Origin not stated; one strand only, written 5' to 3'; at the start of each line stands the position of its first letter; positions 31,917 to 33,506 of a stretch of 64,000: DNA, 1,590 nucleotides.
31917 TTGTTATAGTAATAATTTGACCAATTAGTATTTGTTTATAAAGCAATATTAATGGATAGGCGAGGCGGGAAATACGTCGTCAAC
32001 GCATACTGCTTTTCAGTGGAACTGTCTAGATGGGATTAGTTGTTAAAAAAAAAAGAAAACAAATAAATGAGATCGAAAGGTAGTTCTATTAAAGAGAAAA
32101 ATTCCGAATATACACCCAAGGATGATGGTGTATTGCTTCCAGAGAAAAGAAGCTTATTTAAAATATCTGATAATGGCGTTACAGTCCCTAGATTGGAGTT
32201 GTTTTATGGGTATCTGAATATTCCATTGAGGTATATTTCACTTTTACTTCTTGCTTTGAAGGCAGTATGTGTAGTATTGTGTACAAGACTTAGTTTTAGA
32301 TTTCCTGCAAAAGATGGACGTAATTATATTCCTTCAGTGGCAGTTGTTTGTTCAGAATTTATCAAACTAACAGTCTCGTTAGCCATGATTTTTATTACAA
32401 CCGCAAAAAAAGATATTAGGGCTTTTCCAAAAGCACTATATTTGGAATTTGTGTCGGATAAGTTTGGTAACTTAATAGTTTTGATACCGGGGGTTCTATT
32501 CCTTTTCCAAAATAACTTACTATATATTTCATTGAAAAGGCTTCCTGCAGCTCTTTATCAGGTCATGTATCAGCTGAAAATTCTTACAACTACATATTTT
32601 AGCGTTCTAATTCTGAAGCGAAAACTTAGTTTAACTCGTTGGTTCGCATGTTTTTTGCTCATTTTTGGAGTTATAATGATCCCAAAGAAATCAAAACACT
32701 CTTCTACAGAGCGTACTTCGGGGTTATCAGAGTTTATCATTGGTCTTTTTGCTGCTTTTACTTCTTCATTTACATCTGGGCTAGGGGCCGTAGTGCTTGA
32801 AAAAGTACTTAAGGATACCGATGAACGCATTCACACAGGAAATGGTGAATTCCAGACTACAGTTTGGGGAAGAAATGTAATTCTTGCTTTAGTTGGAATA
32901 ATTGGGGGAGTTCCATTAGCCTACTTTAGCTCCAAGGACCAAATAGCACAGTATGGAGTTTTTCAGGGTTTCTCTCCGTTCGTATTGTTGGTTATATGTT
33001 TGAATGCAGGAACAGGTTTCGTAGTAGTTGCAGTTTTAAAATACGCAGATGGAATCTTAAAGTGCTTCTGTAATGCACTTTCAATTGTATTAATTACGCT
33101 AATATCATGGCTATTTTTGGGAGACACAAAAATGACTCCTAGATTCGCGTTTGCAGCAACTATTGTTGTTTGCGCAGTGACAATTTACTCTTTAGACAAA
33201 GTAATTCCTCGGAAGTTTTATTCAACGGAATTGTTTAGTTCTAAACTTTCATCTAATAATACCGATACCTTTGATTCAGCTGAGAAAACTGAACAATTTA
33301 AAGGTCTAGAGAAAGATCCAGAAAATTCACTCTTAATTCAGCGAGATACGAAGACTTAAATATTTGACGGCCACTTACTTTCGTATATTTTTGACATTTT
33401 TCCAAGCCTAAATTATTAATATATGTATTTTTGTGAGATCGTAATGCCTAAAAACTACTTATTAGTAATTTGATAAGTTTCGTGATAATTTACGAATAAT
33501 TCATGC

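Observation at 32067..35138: Tandem duplicated SLC35-type nucleotide-sugar transporters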

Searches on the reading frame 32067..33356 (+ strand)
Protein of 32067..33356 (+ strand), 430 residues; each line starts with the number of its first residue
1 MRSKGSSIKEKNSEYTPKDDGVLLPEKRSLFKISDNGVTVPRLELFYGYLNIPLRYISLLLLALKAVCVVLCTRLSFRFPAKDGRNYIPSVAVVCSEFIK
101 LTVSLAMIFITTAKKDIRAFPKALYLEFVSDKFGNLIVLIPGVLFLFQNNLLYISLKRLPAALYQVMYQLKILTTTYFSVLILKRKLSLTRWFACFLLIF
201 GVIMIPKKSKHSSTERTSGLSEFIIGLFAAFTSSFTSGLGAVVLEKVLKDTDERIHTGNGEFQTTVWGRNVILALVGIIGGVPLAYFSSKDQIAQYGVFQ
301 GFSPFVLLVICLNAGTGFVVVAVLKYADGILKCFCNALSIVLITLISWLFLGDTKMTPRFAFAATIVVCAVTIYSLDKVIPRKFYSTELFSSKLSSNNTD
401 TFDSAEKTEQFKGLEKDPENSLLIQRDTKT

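Call 4: search_protein_families(library=pfam, proteins=[window:32067-33356:+], max_evalue=0.01)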
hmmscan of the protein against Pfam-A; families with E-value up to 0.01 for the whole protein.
window:32067-33356:+ (430 aa): 5 families
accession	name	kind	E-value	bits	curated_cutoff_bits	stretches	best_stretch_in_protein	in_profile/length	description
PF04142.21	Nuc_sug_transp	-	1.2e-73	248.5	27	1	53-375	4-315/315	Nucleotide-sugar transporter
PF00892.27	EamA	-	4.2e-08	34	28.2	1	85-205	25-133/135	EamA-like transporter family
PF16913.11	PUNUT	-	0.00086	19.1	30.6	1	132-250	71-188/321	Purine nucleobase transmembrane transport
PF01925.25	TauE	-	0.0014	18.8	32.6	1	184-243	88-150/237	Sulfite exporter TauE/SafE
PF03151.22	TPT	-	0.0021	17.9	30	1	135-204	220-289/291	Triose-phosphate Transporter family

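Call 5: find_homologous_proteins(query=window:32067-33356:+, max_evalue=0.00001)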
Query window:32067-33356:+ (430 aa): 37 proteins with E <= 0.00001 among 8000 candidates.
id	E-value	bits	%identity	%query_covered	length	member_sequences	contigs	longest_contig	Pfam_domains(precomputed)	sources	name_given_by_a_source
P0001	1.2e-270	915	98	100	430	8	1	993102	PF00892.27,PF04142.22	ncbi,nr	ncbi:UDP N-acetylglucosamine transporter-like nucleotide sugar transporter [Cryptosporidium tyzzeri]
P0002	1.6e-258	875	94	100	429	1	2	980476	PF00892.27,PF04142.22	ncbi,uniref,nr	ncbi:Nucleotide-sugar transporter family protein [Cryptosporidium meleagridis]|uniref:Nucleotide-sug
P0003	8.3e-231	784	85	100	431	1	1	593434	PF00892.27,PF04142.22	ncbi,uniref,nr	ncbi:UDP N-acetylglucosamine transporter-like nucleotide sugar transporter [Cryptosporidium sp. chip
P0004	3.5e-228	776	85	98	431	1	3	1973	PF00892.27,PF04142.22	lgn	-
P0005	1.4e-227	774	84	100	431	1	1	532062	PF00892.27,PF04142.22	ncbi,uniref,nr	ncbi:UDP N-acetylglucosamine transporter-like nucleotide sugar transporter [Cryptosporidium ubiquitu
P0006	6.1e-216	735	82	97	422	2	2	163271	PF00892.27,PF04142.22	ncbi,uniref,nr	ncbi:UDP N-acetylglucosamine transporter-like nucleotide sugar transporter [Cryptosporidium canis]|u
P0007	2.3e-204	697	77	99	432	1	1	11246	PF00892.27,PF04142.22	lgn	-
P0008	9.5e-200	682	74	99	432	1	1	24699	PF00892.27,PF04142.22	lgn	-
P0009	3.6e-195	667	75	96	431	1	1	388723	PF00892.27,PF04142.22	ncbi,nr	ncbi:UDP N-acetylglucosamine transporter-like nucleotide sugar transporter [Cryptosporidium felis]|n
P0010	1.8e-160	553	67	96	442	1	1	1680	PF00892.27,PF04142.22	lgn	-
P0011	3.2e-159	549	71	85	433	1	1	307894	PF00892.27,PF04142.22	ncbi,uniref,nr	ncbi:UDP N-acetylglucosamine transporter-like nucleotide sugar transporter [Cryptosporidium ryanae]|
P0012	1.1e-150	520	61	99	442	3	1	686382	PF00892.27,PF04142.22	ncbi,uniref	ncbi:UDP N-acetylglucosamine transporter-like nucleotide sugar transporter [Cryptosporidium xiaoi]|u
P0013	2.3e-113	397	53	85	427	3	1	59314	PF00892.27,PF16913.12,PF04142.22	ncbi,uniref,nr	ncbi:UDP-galactose transporter family protein [Cryptosporidium andersoni]|uniref:UDP-galactose trans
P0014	2.0e-104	368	48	86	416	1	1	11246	PF00892.27,PF16913.12,PF04142.22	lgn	-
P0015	2.1e-101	358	50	79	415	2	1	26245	PF00892.27,PF16913.12,PF04142.22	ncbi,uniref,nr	ncbi:UDP N-acetylglucosamine transporter-like nucleotide sugar transporter [Cryptosporidium canis]|u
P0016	3.6e-99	351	46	87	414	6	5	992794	PF00892.27,PF04142.22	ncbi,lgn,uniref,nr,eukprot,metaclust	ncbi:UDP N-acetylglucosamine transporter-like nucleotide sugar transporter with 10 transmembrane dom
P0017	9.9e-99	349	49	79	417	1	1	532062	PF00892.27,PF04142.22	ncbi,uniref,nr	ncbi:UDP N-acetylglucosamine transporter-like nucleotide sugar transporter [Cryptosporidium ubiquitu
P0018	7.8e-98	346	46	84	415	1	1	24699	PF00892.27,PF04142.22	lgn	-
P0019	2.7e-97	345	46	84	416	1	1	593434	PF00892.27,PF16913.12,PF04142.22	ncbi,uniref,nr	ncbi:UDP N-acetylglucosamine transporter-like nucleotide sugar transporter [Cryptosporidium sp. chip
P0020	4.1e-96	341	48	83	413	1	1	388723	PF00892.27,PF16913.12,PF04142.22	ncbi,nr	ncbi:UDP N-acetylglucosamine transporter-like nucleotide sugar transporter [Cryptosporidium felis]|n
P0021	3.8e-46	176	35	75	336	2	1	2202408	PF00892.27,PF08449.18,PF04142.22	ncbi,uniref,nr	ncbi:UDP-galactose translocator [Colletes gigas]|uniref:UDP-galactose translocator n=1 Tax=Colletes 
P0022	5.1e-45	172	35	75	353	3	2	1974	PF00892.27,PF16913.12,PF08449.18,PF04142.22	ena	-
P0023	6.8e-44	169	34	75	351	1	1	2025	PF00892.27,PF08449.18,PF04142.22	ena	-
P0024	6.2e-41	159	33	85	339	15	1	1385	PF00892.27,PF08449.18,PF04142.22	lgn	-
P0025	2.3e-32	131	28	77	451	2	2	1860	PF00892.27,PF04142.22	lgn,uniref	uniref:UDP-galactose transporter n=2 Tax=Meloidogyne TaxID=189290 RepID=A0A914N1Z3_MELIC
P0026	4.7e-32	130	33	65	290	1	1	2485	PF00892.27,PF08449.18,PF04142.22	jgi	jgi:solute carrier family 35 (UDP-sugar transporter), member A1/2/3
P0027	1.9e-29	121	29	72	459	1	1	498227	PF04142.22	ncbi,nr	ncbi:UDP-galactose transporter [Nemania sp. FL0916]|nr:UDP-galactose transporter [Nemania sp. FL0916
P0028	1.7e-28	118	32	75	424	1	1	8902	PF16913.12,PF04142.22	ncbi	ncbi:hypothetical protein ACHAWF_013469 [Thalassiosira exigua]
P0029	2.9e-28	117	28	70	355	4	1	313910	PF00892.27,PF04142.22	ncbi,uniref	ncbi:hypothetical protein niasHT_000307 [Heterodera trifolii]|uniref:UDP-galactose transporter n=1 T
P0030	4.6e-28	117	34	64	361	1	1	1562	PF00892.27,PF04142.22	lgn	-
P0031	1.3e-26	112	33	75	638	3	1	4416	PF00892.27,PF08449.18,PF08627.17,PF04142.22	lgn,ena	-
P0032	2.3e-26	111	27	77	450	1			PF00892.27,PF04142.22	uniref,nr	uniref:Uncharacterized protein n=1 Tax=Meloidogyne enterolobii TaxID=390850 RepID=A0A6V7XWV4_MELEN|n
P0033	9.6e-26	109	32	75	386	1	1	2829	PF00892.27,PF08449.18,PF04142.22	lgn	-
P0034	3.2e-20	91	28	62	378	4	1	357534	PF00892.27,PF04142.22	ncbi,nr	ncbi:MAG: hypothetical protein M1840_003305 [Geoglossum simile]|nr:MAG: hypothetical protein M1840_0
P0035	5.2e-20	90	34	70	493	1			PF12314.14,PF04142.22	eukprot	eukprot:s1213_g8.t2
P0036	3.1e-18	84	29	48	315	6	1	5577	PF00892.27,PF04142.22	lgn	-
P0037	1.2e-10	59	28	61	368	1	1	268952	PF04142.22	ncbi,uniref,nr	ncbi:nucleotide-sugar transporter-domain-containing protein [Glomus cerebriforme]|uniref:Nucleotide-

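Call 6: search_solved_structures(query=window:32067-33356:+, max_evalue=0.001, show_alignments=1)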
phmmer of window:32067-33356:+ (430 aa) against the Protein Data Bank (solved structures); distinct sequences matched with E-value up to 0.001: 3.
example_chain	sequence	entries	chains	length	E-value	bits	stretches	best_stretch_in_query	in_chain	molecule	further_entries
6oh4_A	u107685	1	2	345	4.2e-30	108.4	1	72-378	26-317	CMP-sialic acid transporter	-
6oh2_A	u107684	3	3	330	9.6e-30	107.2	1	72-377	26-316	CMP-sialic acid transporter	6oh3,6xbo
6i1r_A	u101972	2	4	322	3.1e-16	62.7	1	136-373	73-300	CMP-sialic acid transporter 1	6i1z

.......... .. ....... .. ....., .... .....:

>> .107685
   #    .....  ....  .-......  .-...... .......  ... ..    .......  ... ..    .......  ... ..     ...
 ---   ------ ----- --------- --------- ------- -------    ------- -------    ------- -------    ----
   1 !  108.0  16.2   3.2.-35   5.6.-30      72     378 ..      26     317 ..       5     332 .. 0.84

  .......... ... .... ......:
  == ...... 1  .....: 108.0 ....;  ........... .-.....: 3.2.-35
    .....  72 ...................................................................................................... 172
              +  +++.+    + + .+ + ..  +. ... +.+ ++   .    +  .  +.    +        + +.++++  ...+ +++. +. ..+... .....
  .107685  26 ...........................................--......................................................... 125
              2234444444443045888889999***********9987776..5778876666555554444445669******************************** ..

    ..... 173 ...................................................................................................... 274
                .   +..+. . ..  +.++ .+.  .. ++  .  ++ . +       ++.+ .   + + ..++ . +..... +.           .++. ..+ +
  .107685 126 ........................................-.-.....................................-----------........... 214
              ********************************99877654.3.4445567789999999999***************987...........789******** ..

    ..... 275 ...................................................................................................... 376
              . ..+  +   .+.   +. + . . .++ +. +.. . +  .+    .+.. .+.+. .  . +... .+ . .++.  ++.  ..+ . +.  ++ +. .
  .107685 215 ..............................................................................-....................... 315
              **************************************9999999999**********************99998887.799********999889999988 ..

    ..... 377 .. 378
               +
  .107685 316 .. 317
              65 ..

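Call 14: find_encoding_contigs(protein=P0013, flank=8000, max_places=3)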
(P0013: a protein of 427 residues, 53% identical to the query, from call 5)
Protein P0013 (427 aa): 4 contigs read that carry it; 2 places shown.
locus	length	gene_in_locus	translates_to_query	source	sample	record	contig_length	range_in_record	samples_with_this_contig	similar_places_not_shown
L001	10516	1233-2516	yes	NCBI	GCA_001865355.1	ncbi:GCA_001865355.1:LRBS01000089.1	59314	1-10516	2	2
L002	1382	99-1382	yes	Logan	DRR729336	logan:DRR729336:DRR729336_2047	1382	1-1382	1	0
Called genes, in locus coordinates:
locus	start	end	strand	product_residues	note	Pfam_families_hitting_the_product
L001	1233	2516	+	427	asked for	PF04142:Nuc_sug_transp, PF00892:EamA (weak), PF16913:PUNUT, PF04142:Nuc_sug_transp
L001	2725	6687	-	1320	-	PF00122:E1-E2_ATPase, PF00702:Hydrolase (faint)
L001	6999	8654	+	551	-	PF14418:OHA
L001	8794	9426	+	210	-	PF00439:Bromodomain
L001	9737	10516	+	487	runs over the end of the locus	PF23435:DUF7121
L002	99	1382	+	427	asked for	PF04142:Nuc_sug_transp, PF00892:EamA (weak), PF16913:PUNUT, PF04142:Nuc_sug_transp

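Call 20: find_homologous_proteins(query=A1, max_evalue=1e-10)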
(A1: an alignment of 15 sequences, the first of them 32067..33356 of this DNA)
Query A1 (15 sequences) (430 aa, profile of the alignment): 40 proteins with E <= 1e-10 among 8000 candidates.
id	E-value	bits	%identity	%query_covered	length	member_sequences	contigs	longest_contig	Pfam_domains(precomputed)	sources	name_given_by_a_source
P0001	2.1e-138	479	98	100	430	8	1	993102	PF00892.27,PF04142.22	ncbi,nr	ncbi:UDP N-acetylglucosamine transporter-like nucleotide sugar transporter [Cryptosporidium tyzzeri]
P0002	3.5e-137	475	94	100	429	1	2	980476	PF00892.27,PF04142.22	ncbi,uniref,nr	ncbi:Nucleotide-sugar transporter family protein [Cryptosporidium meleagridis]|uniref:Nucleotide-sug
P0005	4.7e-137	475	84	100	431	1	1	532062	PF00892.27,PF04142.22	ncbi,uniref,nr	ncbi:UDP N-acetylglucosamine transporter-like nucleotide sugar transporter [Cryptosporidium ubiquitu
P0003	2.2e-136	472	85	100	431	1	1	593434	PF00892.27,PF04142.22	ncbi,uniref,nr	ncbi:UDP N-acetylglucosamine transporter-like nucleotide sugar transporter [Cryptosporidium sp. chip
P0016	3.8e-136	472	46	87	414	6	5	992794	PF00892.27,PF04142.22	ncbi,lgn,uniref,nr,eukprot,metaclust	ncbi:UDP N-acetylglucosamine transporter-like nucleotide sugar transporter with 10 transmembrane dom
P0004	6.8e-136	471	85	98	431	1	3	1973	PF00892.27,PF04142.22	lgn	-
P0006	1.3e-135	470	82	97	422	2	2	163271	PF00892.27,PF04142.22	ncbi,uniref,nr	ncbi:UDP N-acetylglucosamine transporter-like nucleotide sugar transporter [Cryptosporidium canis]|u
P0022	2.4e-135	469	35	75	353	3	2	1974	PF00892.27,PF16913.12,PF08449.18,PF04142.22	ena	-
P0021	4.8e-135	468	35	75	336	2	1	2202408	PF00892.27,PF08449.18,PF04142.22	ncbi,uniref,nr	ncbi:UDP-galactose translocator [Colletes gigas]|uniref:UDP-galactose translocator n=1 Tax=Colletes 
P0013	6.6e-135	468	53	85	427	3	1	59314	PF00892.27,PF16913.12,PF04142.22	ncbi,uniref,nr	ncbi:UDP-galactose transporter family protein [Cryptosporidium andersoni]|uniref:UDP-galactose trans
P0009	5.8e-134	465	75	96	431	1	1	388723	PF00892.27,PF04142.22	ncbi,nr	ncbi:UDP N-acetylglucosamine transporter-like nucleotide sugar transporter [Cryptosporidium felis]|n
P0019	2.2e-133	463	46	84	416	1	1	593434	PF00892.27,PF16913.12,PF04142.22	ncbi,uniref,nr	ncbi:UDP N-acetylglucosamine transporter-like nucleotide sugar transporter [Cryptosporidium sp. chip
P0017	7.3e-132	458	49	79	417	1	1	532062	PF00892.27,PF04142.22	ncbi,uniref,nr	ncbi:UDP N-acetylglucosamine transporter-like nucleotide sugar transporter [Cryptosporidium ubiquitu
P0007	1.3e-131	457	77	99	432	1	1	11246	PF00892.27,PF04142.22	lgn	-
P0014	1.8e-131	456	48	86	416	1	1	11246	PF00892.27,PF16913.12,PF04142.22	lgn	-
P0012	3.9e-131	455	61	99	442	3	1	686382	PF00892.27,PF04142.22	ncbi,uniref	ncbi:UDP N-acetylglucosamine transporter-like nucleotide sugar transporter [Cryptosporidium xiaoi]|u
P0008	4.1e-131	455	74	99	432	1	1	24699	PF00892.27,PF04142.22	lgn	-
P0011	1.3e-130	454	71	85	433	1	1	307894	PF00892.27,PF04142.22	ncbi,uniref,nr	ncbi:UDP N-acetylglucosamine transporter-like nucleotide sugar transporter [Cryptosporidium ryanae]|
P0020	5.6e-130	451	48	83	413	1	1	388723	PF00892.27,PF16913.12,PF04142.22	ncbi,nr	ncbi:UDP N-acetylglucosamine transporter-like nucleotide sugar transporter [Cryptosporidium felis]|n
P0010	1.7e-129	450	67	96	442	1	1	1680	PF00892.27,PF04142.22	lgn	-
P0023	3.7e-129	449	34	75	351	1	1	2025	PF00892.27,PF08449.18,PF04142.22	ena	-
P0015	7.9e-129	448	50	79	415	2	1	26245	PF00892.27,PF16913.12,PF04142.22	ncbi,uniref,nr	ncbi:UDP N-acetylglucosamine transporter-like nucleotide sugar transporter [Cryptosporidium canis]|u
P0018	5.3e-128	445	46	84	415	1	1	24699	PF00892.27,PF04142.22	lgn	-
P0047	4.7e-125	435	36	75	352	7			PF00892.27,PF04142.22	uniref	uniref:UDP-N-acetylglucosamine transporter n=1 Tax=Haemonchus placei TaxID=6290 RepID=A0A158QMI7_HAE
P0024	1.5e-123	430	33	85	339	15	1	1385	PF00892.27,PF08449.18,PF04142.22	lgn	-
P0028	3.8e-121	422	32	75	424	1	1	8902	PF16913.12,PF04142.22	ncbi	ncbi:hypothetical protein ACHAWF_013469 [Thalassiosira exigua]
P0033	1.3e-114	401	32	75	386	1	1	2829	PF00892.27,PF08449.18,PF04142.22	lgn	-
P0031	2.2e-114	400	33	75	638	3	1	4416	PF00892.27,PF08449.18,PF08627.17,PF04142.22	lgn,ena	-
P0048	6.2e-112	392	39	70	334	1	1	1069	PF00892.27,PF04142.22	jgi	-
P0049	2.0e-109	384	30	76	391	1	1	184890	PF00892.27,PF04142.22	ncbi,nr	ncbi:nucleotide-sugar transporter-domain-containing protein [Spinellus fusiger]|nr:nucleotide-sugar 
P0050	1.6e-107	378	35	75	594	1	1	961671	PF00892.27,PF03567.21,PF04142.22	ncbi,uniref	ncbi:hypothetical protein niasHT_015718 [Heterodera trifolii]|uniref:UDP-N-acetylglucosamine transpo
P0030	3.0e-105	370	34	64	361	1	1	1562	PF00892.27,PF04142.22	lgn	-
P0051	1.3e-103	365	30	89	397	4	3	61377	PF04142.22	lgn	-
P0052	1.7e-97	345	32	76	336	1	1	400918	PF00892.27,PF04142.22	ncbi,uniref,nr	ncbi:hypothetical protein HK103_000122 [Boothiomyces macroporosus]|uniref:UDP-galactose transporter 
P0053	1.6e-88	315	35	57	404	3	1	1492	PF00892.27,PF08449.18,PF08627.17,PF04142.22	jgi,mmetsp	mmetsp:Transcript_18155/g.63780 ORF Transcript_18155/g.63780 Transcript_18155/m.63780 type:complete 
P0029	3.3e-86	307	28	70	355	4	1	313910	PF00892.27,PF04142.22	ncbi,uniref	ncbi:hypothetical protein niasHT_000307 [Heterodera trifolii]|uniref:UDP-galactose transporter n=1 T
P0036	2.7e-69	252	29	48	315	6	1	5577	PF00892.27,PF04142.22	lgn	-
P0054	1.2e-56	210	28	66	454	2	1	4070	PF00892.27,PF08449.18,PF04142.22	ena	-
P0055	3.6e-38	149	36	28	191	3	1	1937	PF00892.27,PF04142.22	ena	-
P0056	2.3e-36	143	52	15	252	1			PF00892.27,PF04142.22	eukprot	eukprot:Rmarinus@m.26612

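Call 28: search_protein_representatives(alignment_id=A2)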
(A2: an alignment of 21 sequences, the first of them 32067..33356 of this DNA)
Query: 21 sequences, 413 profile positions. Proteins with E-value up to 0.001 (for the whole library): 7568; up to 1e-10: 3808; up to 1e-30: 943. The best 150 are listed.
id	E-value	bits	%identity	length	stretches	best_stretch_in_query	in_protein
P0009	2.1e-194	662.6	-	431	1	7-404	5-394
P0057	4.0e-67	243.4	-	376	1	52-384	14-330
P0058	5.8e-66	239.5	-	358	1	49-388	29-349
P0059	7.4e-66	239.2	-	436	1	50-396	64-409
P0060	3.4e-64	233.7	-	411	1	47-384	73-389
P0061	2.0e-63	231.2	-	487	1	51-384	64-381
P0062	2.5e-63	230.9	-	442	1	53-387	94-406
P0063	5.5e-63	229.7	-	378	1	54-385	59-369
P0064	1.1e-62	228.7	-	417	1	55-389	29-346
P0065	1.5e-62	228.3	-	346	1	51-384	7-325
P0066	4.3e-62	226.8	-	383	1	55-402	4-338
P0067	1.6e-61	224.9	-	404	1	52-364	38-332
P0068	1.7e-61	224.8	-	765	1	50-365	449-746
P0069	6.7e-60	219.6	-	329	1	54-391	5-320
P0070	8.1e-60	219.3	-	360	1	53-395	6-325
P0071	1.9e-59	218.1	-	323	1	53-382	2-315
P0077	2.1e-58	214.6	-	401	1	36-392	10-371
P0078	8.1e-58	212.7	-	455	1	54-392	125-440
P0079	9.6e-58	212.5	-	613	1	48-389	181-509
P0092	3.3e-54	200.8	-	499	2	52-208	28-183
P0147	3.4e-50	187.6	-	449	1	52-396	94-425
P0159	1.6e-49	185.4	-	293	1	96-402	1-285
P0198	7.1e-48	180.0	-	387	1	49-383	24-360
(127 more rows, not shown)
